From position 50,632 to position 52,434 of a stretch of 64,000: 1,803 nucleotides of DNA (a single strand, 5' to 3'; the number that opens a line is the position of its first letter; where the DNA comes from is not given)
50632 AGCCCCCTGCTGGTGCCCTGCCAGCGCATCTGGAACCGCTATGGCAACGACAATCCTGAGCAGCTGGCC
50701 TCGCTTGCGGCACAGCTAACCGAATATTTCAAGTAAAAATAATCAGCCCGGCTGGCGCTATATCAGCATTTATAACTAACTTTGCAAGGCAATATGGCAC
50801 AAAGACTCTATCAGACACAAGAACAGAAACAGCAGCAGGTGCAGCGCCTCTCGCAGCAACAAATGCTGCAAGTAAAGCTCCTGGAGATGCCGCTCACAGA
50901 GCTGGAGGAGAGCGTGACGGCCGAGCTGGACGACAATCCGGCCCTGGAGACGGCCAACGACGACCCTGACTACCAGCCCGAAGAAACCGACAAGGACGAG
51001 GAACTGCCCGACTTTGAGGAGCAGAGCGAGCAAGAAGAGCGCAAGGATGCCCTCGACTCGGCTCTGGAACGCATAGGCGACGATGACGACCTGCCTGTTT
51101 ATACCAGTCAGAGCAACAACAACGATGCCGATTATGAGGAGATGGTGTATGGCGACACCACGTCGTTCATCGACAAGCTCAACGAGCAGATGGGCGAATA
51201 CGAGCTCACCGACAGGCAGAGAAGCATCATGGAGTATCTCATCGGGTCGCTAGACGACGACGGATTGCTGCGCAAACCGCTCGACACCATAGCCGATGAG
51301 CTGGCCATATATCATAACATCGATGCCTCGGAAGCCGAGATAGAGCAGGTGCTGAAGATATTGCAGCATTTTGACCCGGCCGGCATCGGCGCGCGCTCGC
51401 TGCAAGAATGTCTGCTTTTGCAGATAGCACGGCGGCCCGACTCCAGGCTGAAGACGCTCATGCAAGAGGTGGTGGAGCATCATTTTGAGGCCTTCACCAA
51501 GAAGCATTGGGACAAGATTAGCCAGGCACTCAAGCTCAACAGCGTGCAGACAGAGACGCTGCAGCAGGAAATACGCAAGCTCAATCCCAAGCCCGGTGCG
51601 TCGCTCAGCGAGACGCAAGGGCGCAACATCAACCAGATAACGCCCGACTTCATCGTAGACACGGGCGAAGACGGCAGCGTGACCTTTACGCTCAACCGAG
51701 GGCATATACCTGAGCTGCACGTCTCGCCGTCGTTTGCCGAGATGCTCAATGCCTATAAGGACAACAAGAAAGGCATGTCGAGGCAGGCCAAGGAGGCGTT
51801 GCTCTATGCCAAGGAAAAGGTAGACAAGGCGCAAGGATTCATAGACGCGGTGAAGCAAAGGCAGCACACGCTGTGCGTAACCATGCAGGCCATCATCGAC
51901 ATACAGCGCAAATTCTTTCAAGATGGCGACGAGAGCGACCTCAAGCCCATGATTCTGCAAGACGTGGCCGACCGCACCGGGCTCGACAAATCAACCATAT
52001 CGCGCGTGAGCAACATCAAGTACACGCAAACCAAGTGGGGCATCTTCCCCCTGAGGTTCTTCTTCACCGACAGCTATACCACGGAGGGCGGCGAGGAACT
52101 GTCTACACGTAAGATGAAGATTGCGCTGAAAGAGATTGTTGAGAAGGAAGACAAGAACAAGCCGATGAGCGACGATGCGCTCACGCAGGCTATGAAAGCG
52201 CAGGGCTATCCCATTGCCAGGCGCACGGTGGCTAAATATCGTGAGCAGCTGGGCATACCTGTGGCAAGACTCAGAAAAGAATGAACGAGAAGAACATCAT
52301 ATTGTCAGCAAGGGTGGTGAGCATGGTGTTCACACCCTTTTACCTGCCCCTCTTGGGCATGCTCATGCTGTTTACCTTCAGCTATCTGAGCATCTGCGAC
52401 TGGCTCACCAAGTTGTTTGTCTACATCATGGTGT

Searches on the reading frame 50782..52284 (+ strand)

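Call 89: search_protein_families(library=ncbifam, proteins=[window:50782-52284:+], max_evalue=0.00001)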
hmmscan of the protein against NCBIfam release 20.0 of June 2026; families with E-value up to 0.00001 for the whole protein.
window:50782-52284:+ (500 aa): 7 families
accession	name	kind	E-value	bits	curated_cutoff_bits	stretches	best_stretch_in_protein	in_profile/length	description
TIGR02395.1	rpoN_sigma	equivalog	2.2e-114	382.8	277.35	1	17-499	1-434/434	RNA polymerase factor sigma-54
NF004595.0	PRK05932.1-2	equivalog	1.7e-92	310.8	513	1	21-499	13-481/484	RNA polymerase factor sigma-54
NF009118.0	PRK12469.1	subfamily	1.2e-90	304.7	396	1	11-499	3-479/483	RNA polymerase factor sigma-54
NF004598.0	PRK05932.1-5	equivalog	3e-87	293.5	621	1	16-499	24-502/504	RNA polymerase factor sigma-54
NF004596.0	PRK05932.1-3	subfamily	8.2e-81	272.5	499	1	11-498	5-504/515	RNA polymerase factor sigma-54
NF004597.0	PRK05932.1-4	equivalog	2e-67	227.7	817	1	18-499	11-474/477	RNA polymerase factor sigma-54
NF004602.0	PRK05932.2-4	equivalog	3.2e-43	148.1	506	1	12-499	4-409/416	RNA polymerase factor sigma-54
